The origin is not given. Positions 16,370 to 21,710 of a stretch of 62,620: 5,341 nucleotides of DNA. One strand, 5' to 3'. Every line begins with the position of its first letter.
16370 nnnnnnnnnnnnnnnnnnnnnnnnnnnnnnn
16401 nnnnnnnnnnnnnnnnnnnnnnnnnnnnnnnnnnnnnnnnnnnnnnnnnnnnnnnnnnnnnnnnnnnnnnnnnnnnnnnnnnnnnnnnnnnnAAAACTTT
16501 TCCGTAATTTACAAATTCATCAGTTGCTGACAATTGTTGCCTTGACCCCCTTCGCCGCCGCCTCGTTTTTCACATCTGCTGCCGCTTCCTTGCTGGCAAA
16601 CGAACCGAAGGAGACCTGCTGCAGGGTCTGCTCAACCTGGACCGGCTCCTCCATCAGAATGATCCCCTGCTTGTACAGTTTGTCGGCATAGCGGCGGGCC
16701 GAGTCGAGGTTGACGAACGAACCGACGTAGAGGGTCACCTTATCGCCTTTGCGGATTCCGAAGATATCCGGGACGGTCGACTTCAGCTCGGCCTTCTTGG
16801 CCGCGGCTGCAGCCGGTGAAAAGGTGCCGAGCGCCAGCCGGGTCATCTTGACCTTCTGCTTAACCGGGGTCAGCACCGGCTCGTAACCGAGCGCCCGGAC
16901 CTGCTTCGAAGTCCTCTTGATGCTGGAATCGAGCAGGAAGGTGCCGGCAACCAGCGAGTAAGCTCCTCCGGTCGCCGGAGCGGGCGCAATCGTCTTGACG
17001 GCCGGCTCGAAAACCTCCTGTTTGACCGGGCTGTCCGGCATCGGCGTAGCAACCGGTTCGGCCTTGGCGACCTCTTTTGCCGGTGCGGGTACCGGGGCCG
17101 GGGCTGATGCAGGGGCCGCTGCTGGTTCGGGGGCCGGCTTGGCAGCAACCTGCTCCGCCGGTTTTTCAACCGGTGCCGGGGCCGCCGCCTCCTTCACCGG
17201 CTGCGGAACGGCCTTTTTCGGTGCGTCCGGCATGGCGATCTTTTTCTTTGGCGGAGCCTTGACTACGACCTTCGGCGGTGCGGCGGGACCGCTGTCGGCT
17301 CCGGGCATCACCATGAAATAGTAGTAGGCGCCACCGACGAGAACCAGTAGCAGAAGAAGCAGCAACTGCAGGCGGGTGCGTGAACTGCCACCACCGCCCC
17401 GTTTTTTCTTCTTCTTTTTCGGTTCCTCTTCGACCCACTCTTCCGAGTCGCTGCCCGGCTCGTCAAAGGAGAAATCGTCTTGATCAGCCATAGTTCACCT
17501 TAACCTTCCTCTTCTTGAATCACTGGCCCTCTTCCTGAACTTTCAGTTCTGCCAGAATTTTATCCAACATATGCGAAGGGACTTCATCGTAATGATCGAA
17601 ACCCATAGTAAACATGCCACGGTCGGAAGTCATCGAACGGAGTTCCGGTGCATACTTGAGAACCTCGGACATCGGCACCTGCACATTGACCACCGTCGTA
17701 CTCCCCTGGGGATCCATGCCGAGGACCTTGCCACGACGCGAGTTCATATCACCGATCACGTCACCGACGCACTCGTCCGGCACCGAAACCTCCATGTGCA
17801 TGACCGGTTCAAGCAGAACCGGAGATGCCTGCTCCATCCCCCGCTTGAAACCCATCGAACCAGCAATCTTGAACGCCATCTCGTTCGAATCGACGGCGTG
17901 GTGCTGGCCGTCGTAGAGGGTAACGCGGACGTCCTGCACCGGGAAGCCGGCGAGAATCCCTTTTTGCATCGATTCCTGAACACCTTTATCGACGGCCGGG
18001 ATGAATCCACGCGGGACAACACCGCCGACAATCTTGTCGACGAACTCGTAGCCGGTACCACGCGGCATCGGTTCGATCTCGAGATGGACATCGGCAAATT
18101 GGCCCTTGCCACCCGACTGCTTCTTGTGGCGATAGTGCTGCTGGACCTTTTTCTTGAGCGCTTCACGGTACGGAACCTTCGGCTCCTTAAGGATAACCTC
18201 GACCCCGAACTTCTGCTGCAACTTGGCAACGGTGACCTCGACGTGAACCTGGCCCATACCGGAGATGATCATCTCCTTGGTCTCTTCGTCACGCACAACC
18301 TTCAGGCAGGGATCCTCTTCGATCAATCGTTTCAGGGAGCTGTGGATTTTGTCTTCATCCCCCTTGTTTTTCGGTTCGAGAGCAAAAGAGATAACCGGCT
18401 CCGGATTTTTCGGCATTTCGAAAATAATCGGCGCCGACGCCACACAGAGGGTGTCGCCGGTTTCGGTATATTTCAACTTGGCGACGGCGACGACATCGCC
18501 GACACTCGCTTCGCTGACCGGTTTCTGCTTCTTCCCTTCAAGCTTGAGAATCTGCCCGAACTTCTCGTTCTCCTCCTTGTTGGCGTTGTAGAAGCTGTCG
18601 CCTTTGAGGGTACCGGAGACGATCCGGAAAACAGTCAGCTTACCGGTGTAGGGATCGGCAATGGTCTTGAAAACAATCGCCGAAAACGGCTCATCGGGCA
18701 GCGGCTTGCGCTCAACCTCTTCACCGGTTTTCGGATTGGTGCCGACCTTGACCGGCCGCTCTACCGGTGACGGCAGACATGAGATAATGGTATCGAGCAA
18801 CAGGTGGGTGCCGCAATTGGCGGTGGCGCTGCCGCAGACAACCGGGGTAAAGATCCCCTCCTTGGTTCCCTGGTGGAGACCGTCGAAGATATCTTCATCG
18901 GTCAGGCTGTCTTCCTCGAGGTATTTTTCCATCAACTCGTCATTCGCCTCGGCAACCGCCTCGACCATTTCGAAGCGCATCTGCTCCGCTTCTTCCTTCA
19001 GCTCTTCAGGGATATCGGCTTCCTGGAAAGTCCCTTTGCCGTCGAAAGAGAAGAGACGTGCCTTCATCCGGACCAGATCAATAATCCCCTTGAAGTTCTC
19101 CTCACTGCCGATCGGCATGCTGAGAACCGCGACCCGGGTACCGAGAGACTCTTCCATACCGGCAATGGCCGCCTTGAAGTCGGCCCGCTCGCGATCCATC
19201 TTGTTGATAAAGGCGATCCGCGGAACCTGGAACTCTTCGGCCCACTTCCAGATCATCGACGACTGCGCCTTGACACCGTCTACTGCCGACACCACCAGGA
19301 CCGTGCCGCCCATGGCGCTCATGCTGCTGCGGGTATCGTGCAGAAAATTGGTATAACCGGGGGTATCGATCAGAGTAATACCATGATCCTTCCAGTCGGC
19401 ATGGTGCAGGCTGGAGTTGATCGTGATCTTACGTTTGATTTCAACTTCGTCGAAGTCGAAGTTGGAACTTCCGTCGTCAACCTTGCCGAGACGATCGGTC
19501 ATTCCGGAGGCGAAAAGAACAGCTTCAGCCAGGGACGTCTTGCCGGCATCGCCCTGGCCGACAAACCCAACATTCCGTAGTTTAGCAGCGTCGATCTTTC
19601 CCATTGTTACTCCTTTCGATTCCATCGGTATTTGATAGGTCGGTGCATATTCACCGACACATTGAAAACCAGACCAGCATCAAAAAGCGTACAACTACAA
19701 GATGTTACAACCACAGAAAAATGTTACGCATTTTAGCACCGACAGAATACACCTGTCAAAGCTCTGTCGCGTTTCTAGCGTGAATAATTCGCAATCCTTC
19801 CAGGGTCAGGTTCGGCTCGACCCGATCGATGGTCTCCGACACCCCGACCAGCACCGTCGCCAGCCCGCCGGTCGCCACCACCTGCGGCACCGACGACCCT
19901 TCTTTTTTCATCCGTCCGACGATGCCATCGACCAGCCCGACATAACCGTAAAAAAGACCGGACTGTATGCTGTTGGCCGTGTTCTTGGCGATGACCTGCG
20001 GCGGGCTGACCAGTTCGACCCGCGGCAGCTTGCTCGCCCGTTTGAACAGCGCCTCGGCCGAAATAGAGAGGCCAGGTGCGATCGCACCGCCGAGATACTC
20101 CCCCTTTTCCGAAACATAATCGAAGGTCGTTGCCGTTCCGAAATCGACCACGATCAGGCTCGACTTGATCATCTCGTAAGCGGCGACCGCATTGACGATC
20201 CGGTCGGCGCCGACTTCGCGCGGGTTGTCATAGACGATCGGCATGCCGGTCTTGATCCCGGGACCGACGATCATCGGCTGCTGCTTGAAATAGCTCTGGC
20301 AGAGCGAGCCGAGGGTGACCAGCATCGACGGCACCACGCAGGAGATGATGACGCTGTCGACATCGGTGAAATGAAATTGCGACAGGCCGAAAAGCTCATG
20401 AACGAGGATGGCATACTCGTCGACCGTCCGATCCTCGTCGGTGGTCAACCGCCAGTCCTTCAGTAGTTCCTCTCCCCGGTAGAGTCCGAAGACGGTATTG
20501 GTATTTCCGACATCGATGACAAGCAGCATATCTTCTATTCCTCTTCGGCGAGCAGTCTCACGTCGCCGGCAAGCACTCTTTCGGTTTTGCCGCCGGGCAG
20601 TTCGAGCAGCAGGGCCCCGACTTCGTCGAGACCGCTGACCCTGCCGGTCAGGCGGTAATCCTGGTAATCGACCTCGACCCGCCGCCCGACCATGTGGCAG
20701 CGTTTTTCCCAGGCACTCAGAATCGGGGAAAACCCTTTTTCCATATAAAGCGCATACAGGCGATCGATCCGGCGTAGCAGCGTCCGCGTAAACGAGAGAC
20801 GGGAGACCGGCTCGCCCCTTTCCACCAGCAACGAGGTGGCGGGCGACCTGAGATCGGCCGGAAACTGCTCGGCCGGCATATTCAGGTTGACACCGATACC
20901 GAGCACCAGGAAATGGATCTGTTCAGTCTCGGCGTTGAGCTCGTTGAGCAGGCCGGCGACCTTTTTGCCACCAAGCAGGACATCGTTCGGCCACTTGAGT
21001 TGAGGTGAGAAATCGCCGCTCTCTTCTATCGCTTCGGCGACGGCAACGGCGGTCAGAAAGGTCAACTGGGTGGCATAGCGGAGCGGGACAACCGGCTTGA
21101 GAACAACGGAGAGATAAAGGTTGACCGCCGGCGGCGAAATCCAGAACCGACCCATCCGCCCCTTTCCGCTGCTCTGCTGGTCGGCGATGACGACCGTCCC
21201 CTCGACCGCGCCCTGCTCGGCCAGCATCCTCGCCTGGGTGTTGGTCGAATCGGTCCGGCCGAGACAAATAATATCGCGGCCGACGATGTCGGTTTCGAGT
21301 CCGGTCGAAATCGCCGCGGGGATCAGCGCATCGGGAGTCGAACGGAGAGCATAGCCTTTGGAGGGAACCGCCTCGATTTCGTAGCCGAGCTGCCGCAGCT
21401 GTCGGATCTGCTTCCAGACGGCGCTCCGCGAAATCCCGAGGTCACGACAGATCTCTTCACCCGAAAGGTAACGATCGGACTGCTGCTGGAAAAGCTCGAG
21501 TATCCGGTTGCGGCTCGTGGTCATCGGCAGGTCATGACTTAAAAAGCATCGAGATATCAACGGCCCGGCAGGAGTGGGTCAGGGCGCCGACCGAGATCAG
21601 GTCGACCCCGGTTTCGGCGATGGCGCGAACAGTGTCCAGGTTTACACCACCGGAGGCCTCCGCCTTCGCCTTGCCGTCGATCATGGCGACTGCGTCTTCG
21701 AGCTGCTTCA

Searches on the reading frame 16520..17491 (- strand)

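Call 67: search_protein_families(library=pfam, proteins=[window:16520-17491:-], max_evalue=0.00001)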
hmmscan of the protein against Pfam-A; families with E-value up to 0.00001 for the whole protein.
window:16520-17491:- (323 aa): 1 family
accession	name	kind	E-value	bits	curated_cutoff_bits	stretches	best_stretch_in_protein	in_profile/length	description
PF05036.18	SPOR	-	2e-11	44.5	21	1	250-321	3-75/76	SPOR domain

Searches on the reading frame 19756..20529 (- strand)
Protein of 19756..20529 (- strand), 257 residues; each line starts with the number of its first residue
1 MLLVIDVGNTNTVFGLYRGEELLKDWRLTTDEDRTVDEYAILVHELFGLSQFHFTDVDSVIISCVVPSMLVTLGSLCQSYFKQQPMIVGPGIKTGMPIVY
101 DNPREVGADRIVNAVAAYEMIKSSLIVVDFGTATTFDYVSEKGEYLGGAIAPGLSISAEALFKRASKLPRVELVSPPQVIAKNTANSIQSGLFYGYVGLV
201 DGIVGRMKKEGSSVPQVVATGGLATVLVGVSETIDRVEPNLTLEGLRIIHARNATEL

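Call 67: search_protein_families(library=pfam, proteins=[window:19756-20529:-], max_evalue=0.00001)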
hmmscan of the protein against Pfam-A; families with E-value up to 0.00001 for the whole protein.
window:19756-20529:- (257 aa): 1 family
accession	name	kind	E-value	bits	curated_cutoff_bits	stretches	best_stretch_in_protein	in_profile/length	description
PF03309.20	Pan_kinase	-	7.4e-79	264.8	24.7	1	2-205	1-204/205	Type III pantothenate kinase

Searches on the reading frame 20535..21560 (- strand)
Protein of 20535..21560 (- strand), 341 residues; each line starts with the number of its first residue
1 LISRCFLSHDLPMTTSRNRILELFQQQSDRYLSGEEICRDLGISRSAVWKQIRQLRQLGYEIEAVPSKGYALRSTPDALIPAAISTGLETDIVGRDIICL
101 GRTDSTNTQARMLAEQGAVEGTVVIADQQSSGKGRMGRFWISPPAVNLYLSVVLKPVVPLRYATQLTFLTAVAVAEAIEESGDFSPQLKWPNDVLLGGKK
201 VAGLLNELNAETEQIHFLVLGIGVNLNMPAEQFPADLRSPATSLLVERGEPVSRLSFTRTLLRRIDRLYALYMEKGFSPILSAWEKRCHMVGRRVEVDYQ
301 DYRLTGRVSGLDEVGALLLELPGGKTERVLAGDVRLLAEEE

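Call 67: search_protein_families(library=pfam, proteins=[window:20535-21560:-], max_evalue=0.00001)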
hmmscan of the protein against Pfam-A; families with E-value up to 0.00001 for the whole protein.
window:20535-21560:- (341 aa): 5 families
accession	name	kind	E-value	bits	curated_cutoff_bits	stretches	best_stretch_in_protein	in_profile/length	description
PF03099.24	BPL_LplA_LipB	-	9.9e-19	68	21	1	102-225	4-133/133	Biotin/lipoate A/B protein ligase family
PF08279.18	HTH_11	-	4.2e-15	55.8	25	1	17-70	2-54/55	HTH domain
PF16917.10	BPL_LplA_LipB_2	-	5.3e-09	36.3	27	1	138-285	32-182/183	Biotin/lipoate A/B protein ligase family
PF02237.23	BPL_C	-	1.5e-07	31.7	21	1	292-334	3-45/48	Biotin protein ligase C terminal domain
PF13412.12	HTH_24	-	6.5e-06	26.1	21.9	1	16-60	4-46/48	Winged helix-turn-helix DNA-binding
